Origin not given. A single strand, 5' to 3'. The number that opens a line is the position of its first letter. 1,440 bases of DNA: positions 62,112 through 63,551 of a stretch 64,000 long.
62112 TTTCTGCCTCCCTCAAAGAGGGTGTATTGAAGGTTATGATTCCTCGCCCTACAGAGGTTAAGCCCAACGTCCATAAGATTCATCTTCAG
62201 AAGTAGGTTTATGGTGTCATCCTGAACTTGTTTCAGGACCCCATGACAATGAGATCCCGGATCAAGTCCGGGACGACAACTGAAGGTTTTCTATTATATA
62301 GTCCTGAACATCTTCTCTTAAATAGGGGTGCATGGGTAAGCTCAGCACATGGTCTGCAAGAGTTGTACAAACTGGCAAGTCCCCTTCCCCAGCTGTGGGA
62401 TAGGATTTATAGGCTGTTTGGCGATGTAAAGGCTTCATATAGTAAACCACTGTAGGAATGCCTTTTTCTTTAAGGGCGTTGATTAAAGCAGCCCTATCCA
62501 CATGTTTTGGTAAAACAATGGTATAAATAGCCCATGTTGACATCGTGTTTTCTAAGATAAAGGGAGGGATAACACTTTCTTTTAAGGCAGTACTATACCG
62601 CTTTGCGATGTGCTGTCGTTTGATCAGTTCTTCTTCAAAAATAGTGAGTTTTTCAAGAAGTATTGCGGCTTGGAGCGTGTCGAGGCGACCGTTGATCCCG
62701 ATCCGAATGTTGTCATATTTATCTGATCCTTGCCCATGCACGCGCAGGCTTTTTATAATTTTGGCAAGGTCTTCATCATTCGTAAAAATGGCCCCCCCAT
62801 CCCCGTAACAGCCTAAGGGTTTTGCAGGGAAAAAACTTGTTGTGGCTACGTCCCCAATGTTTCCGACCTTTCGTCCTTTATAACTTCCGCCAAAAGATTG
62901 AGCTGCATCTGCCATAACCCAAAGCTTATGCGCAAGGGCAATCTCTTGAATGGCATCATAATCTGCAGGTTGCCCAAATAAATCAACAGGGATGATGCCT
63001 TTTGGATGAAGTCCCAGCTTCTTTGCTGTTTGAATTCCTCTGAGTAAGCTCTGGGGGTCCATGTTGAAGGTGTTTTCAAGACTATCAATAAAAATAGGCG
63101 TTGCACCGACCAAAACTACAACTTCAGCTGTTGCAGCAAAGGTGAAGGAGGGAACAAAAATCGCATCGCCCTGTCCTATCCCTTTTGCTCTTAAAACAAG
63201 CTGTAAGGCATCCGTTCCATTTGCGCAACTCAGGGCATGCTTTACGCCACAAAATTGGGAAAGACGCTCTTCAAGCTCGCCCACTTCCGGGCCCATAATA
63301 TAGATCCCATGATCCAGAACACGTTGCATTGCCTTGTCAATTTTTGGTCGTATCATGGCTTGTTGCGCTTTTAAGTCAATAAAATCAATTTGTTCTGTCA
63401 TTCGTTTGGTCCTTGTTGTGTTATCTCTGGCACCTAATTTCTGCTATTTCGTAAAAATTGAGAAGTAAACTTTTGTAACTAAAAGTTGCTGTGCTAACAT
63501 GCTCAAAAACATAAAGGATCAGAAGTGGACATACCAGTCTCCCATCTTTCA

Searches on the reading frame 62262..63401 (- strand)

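Call 73: search_protein_families(library=pfam, proteins=[window:62262-63401:-], max_evalue=0.001)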
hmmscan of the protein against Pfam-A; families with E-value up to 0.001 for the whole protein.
window:62262-63401:- (379 aa): 3 families
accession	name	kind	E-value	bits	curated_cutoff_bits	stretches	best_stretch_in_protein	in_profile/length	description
PF01041.23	DegT_DnrJ_EryC1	-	4.3e-108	362.2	19.8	1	18-373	4-359/360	DegT/DnrJ/EryC1/StrS aminotransferase family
PF00155.27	Aminotran_1_2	-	6.3e-09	35.9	19.7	1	41-169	45-189/361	Aminotransferase class I and II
PF01212.27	Beta_elim_lyase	-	0.00019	21.3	27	1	24-218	18-222/288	Beta-eliminating lyase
